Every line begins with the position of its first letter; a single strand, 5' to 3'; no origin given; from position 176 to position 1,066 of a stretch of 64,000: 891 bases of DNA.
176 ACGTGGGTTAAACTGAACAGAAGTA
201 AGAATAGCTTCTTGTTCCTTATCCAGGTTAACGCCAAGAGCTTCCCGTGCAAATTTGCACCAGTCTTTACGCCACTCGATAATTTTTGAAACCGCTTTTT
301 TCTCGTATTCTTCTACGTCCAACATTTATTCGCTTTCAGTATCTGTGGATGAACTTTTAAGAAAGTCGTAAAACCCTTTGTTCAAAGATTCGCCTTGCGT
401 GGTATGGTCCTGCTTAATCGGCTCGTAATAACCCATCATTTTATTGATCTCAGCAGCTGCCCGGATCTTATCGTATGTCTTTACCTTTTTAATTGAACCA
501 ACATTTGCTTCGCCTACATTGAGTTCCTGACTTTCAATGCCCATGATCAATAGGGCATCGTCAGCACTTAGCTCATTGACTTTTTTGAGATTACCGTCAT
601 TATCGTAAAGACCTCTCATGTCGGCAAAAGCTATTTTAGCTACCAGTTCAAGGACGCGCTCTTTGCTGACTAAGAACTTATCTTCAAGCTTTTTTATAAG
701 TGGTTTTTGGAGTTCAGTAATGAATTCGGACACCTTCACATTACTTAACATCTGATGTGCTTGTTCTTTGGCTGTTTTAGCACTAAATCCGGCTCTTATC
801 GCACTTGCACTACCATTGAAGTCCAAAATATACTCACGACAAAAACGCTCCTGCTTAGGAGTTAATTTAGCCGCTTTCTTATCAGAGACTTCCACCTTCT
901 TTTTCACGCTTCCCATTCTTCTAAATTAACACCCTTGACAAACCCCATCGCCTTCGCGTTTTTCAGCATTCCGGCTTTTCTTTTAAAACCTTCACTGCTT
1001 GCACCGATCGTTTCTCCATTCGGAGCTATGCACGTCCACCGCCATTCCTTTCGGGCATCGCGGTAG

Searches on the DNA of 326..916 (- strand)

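Call 107: search_rna_families(sources=[L232, L245, L041, L166], threshold=gathering)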
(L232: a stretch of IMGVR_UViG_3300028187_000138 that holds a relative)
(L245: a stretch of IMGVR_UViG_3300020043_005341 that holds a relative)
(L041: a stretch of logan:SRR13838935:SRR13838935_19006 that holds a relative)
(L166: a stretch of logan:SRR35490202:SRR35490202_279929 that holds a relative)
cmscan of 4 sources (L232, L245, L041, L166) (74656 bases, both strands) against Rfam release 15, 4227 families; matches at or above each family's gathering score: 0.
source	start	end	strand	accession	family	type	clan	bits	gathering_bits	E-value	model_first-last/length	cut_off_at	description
